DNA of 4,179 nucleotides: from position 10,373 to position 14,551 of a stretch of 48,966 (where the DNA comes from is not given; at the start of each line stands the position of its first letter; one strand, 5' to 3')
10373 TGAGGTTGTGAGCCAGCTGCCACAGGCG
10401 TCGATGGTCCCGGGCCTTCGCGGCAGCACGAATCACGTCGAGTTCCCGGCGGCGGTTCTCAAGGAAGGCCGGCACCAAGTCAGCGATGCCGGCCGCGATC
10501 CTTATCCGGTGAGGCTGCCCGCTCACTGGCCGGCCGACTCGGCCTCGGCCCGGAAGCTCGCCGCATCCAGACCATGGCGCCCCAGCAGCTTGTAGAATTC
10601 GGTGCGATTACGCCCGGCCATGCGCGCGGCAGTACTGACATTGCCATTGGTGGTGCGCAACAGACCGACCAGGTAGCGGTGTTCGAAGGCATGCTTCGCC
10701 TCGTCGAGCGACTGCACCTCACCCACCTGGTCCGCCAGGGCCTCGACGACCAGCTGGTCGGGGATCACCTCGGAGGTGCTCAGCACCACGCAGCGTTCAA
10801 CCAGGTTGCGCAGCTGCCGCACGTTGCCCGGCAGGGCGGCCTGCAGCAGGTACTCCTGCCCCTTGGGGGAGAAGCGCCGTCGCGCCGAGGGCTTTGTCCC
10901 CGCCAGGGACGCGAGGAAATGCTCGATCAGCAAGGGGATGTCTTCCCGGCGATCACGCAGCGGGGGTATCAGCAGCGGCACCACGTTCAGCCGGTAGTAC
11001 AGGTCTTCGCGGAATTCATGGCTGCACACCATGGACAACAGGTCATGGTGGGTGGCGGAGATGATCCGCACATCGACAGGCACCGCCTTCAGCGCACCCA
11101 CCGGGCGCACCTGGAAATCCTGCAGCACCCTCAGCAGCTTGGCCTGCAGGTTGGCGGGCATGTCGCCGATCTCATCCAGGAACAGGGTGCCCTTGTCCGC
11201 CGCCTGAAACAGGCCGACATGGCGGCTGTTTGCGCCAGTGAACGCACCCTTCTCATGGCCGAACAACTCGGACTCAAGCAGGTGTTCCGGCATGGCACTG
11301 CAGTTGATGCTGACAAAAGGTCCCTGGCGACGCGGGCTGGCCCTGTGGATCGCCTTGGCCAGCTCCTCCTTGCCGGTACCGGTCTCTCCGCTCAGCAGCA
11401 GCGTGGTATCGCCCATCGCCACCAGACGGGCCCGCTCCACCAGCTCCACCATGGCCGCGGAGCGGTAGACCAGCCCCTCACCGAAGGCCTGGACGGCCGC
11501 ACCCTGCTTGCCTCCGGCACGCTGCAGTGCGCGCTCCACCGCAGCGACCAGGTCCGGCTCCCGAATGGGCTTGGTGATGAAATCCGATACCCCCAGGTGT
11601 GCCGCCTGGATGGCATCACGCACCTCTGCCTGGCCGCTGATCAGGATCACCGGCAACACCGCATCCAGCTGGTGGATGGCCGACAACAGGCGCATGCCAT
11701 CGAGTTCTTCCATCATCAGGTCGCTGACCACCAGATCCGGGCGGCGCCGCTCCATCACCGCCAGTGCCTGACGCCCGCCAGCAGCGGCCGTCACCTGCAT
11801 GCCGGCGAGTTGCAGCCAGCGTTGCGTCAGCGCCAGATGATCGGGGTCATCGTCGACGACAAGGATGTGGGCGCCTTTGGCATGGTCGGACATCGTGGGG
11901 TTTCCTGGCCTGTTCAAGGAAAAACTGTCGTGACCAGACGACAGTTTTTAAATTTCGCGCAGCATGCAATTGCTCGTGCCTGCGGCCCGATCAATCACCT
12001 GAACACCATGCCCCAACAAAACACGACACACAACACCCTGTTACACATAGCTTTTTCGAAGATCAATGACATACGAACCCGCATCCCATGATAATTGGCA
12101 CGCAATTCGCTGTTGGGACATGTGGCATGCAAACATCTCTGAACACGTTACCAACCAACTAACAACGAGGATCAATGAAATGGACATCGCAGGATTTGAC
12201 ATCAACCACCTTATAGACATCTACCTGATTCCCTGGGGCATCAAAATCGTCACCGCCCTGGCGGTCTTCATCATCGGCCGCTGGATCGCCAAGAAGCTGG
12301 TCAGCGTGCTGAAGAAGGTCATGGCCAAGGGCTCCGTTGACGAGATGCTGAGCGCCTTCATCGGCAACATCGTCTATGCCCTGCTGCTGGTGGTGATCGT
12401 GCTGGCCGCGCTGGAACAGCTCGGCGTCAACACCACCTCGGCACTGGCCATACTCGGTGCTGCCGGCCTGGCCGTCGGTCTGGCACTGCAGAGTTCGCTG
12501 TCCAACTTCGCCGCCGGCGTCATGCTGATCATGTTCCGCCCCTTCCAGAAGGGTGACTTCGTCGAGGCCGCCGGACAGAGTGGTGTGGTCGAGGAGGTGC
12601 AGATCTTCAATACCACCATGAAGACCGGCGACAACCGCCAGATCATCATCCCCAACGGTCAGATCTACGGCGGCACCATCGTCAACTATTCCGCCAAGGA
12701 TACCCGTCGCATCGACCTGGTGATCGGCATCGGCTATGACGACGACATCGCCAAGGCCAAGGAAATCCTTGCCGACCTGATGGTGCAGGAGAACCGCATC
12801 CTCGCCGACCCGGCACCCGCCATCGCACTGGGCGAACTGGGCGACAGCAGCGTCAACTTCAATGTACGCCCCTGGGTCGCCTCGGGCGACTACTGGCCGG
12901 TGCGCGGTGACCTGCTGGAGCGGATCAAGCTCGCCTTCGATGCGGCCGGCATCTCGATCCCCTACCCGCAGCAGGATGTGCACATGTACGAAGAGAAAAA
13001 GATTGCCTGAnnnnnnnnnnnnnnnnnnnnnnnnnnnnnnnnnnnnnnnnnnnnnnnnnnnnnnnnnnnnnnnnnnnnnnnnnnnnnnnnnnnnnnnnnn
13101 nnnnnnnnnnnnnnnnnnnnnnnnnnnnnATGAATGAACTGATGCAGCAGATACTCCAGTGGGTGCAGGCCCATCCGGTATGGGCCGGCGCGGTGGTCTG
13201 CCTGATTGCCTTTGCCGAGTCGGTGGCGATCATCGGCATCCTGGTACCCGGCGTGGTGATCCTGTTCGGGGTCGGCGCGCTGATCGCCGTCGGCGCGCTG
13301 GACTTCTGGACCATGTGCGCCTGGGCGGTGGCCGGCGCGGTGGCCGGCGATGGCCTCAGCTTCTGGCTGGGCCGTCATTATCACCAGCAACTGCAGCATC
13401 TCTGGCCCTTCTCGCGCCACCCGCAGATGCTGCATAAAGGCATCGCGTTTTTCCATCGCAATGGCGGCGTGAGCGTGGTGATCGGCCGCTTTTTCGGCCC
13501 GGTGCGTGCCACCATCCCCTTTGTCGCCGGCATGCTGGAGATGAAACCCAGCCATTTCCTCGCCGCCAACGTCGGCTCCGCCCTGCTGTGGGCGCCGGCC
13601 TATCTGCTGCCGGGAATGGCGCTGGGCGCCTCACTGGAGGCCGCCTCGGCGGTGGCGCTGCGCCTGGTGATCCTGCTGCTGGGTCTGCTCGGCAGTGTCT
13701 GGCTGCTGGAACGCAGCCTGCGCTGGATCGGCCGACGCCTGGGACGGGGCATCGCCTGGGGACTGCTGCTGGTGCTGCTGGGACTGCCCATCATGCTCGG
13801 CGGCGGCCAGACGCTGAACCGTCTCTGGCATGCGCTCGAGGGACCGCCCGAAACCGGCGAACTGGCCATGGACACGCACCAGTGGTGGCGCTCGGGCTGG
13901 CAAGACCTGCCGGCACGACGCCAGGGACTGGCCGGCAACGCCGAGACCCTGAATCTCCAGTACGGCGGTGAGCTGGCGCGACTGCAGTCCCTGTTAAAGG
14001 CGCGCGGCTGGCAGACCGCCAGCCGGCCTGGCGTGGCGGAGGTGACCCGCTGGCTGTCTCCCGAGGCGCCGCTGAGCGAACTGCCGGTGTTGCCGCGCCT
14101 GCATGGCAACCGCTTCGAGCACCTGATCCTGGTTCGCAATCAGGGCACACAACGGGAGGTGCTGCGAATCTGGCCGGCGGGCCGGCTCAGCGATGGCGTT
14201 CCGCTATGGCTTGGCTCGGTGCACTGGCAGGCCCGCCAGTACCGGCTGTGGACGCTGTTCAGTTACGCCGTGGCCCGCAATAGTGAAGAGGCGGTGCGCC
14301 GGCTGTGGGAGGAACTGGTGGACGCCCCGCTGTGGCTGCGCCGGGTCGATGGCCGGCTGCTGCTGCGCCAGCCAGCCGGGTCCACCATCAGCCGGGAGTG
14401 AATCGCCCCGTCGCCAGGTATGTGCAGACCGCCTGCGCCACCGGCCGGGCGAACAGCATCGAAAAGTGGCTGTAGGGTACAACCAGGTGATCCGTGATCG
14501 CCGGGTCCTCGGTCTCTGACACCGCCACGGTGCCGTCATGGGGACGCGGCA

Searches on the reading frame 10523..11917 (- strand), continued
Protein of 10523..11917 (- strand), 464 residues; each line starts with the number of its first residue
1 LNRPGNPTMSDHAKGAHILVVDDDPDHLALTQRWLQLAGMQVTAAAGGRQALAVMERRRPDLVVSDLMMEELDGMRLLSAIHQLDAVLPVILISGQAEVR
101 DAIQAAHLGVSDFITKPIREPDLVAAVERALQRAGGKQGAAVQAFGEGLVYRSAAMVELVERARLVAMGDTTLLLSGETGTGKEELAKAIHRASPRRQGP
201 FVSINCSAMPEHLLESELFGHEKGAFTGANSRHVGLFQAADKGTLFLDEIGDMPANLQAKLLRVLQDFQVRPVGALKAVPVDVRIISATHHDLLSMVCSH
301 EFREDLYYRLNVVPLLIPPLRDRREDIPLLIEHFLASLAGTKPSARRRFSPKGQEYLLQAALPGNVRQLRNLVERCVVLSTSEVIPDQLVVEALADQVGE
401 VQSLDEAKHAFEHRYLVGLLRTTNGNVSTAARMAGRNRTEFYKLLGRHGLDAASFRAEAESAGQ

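Call 53: find_encoding_contigs(protein=P0012, flank=7000, max_places=1)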
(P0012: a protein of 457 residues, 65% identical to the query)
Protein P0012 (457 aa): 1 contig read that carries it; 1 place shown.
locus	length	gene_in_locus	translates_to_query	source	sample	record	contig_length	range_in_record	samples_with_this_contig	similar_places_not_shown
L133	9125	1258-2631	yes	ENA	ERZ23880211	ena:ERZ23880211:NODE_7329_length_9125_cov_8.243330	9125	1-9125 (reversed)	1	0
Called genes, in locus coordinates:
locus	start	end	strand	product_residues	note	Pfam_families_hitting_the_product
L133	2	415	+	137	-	?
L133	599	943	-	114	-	PF04358:DsrC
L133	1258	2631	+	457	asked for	PF00072:Response_reg, PF00158:Sigma54_activat, PF13191:AAA_16 (faint), PF14532:Sigma54_activ_2, PF25601:AAA_lid_14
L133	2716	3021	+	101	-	PF01627:Hpt (weak)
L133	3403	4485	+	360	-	PF01471:PG_binding_1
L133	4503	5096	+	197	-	PF05508:Ran-binding (weak)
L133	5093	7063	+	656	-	PF00691:OmpA (faint)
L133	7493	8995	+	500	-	PF00512:HisKA, PF02518:HATPase_c, PF00072:Response_reg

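Call 54: find_encoding_contigs(protein=P0058, flank=7000, max_places=1)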
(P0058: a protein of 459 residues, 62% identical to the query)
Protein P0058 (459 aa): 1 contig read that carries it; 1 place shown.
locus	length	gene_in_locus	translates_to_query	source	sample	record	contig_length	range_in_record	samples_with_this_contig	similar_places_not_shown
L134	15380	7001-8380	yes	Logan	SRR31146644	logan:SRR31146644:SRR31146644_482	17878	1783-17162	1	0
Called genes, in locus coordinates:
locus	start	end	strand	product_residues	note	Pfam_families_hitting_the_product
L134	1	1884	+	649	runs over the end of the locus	-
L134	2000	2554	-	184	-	-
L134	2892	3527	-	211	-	PF00691:OmpA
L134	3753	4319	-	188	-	PF04366:Ysc84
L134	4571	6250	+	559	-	PF02743:dCache_1, PF22673:MCP-like_PDC_1, PF00990:GGDEF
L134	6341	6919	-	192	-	-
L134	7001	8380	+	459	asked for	PF00072:Response_reg, PF00158:Sigma54_activat, PF13191:AAA_16 (faint), PF14532:Sigma54_activ_2, PF25601:AAA_lid_14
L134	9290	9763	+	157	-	-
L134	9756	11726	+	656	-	PF00691:OmpA (faint)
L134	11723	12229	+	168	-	PF00025:Arf, PF00071:Ras, PF08477:Roc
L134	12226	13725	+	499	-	PF00512:HisKA, PF02518:HATPase_c, PF00072:Response_reg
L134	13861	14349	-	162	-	-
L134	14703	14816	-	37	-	-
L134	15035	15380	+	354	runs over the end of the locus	?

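Call 55: find_encoding_contigs(protein=P0080, flank=7000, max_places=1)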
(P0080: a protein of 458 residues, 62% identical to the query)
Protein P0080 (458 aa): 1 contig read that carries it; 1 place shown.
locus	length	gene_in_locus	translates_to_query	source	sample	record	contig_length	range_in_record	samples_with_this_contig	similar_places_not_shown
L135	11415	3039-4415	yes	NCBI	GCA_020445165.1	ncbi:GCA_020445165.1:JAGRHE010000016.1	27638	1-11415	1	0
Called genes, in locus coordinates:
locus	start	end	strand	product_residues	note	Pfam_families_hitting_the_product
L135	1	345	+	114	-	PF03918:CcmH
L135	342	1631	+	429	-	PF13174:TPR_6 (faint), PF13432:TPR_16 (faint), PF14559:TPR_19 (faint), PF23914:TPR_CcmH_CycH, PF00515:TPR_1 (faint), PF07719:TPR_2 (weak), PF13181:TPR_8 (faint), PF23892:Ig_CycH, +2 more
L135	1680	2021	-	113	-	PF04358:DsrC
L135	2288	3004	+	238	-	PF03824:NicO (weak), PF13386:DsbD_2 (faint)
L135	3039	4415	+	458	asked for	PF00072:Response_reg, PF00158:Sigma54_activat, PF13191:AAA_16 (faint), PF14532:Sigma54_activ_2, PF25601:AAA_lid_14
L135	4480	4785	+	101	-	PF01627:Hpt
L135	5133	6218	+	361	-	PF01471:PG_binding_1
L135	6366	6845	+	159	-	-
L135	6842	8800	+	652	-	PF04972:BON (faint)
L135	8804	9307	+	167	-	PF00025:Arf, PF00071:Ras, PF08477:Roc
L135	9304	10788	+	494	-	PF00512:HisKA, PF02518:HATPase_c, PF00072:Response_reg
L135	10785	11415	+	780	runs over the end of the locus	PF00708:Acylphosphatase, PF07503:zf-HYPF, PF01300:Sua5_yciO_yrdC, PF17788:HypF_C, PF22521:HypF_C_2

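Call 59: search_protein_families(library=pfam, proteins=[L125:6667-6918:-, L128:9139-10635:+], max_evalue=0.01)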
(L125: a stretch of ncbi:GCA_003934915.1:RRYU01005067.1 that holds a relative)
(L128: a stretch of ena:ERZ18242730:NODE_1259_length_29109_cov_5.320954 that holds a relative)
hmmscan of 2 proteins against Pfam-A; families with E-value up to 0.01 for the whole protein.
L125:6667-6918:- (83 aa): 0 families

L128:9139-10635:+ (498 aa): 2 families
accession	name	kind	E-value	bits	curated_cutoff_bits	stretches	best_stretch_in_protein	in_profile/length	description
PF01471.23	PG_binding_1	-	2.3e-13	50.5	23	1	443-495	4-57/57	Putative peptidoglycan binding domain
PF08823.16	PG_binding_2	-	0.0053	17.4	21.1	0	439-480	13-54/74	Putative peptidoglycan binding domain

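Call 70: find_encoding_contigs(protein=P0006, flank=5000, max_places=2)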
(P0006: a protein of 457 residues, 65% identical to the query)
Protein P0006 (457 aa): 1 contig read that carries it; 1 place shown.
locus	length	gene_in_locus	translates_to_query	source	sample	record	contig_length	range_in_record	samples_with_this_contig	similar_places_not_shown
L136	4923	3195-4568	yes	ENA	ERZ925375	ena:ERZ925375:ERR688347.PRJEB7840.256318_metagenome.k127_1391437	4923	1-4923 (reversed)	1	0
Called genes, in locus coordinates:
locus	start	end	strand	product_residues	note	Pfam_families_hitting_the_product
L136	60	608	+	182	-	PF00578:AhpC-TSA, PF08534:Redoxin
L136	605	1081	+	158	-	PF03918:CcmH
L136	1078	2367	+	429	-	PF13174:TPR_6 (faint), PF13181:TPR_8 (faint), PF13432:TPR_16, PF23914:TPR_CcmH_CycH, PF00515:TPR_1 (weak), PF07719:TPR_2, PF13428:TPR_14 (weak), PF23892:Ig_CycH, +4 more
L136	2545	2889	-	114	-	PF04358:DsrC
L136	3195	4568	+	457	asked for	PF00072:Response_reg, PF00158:Sigma54_activat, PF13191:AAA_16 (faint), PF14532:Sigma54_activ_2, PF25601:AAA_lid_14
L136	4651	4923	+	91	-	?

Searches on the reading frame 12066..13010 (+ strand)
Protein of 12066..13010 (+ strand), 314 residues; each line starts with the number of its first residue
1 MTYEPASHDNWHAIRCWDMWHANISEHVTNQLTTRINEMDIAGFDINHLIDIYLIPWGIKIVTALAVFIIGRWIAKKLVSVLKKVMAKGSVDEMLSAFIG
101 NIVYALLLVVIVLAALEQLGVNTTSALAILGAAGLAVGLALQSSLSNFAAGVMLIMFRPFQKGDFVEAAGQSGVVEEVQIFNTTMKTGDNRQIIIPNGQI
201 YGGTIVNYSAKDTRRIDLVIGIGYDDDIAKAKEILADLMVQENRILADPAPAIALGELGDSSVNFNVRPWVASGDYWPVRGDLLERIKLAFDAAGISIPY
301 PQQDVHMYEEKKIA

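Call 6: search_protein_families(library=pfam, proteins=[window:12066-13010:+])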
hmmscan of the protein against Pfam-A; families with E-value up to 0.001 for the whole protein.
window:12066-13010:+ (314 aa): 4 families
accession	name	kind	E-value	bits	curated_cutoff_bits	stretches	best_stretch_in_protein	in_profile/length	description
PF00924.24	MS_channel_2nd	-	2.7e-20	72.7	20.2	1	144-209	2-67/68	Mechanosensitive ion channel, beta-domain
PF21082.3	MS_channel_3rd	-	8.5e-17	61.8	21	1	216-298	1-88/88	Mechanosensitive ion channel MscS, C-terminal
PF21088.3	MS_channel_1st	-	9.6e-10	38.7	23.1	1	101-142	1-42/42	Mechanosensitive ion channel, transmembrane helices 2/3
PF05552.17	MS_channel_1st_1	-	3.3e-06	27.3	22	1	55-93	11-49/50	Mechanosensitive ion channel, conserved TM helix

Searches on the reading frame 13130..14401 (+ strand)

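Call 6: search_protein_families(library=pfam, proteins=[window:13130-14401:+])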
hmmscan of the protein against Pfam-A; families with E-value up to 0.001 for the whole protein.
window:13130-14401:+ (423 aa): 2 families
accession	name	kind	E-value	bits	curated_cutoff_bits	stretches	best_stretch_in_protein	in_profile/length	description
PF09335.16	VTT_dom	-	1.5e-16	61.4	33.9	1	39-162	1-121/123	VTT domain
PF14067.11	LssY_C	-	2.3e-08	34.3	25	1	264-365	9-120/188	LssY C-terminus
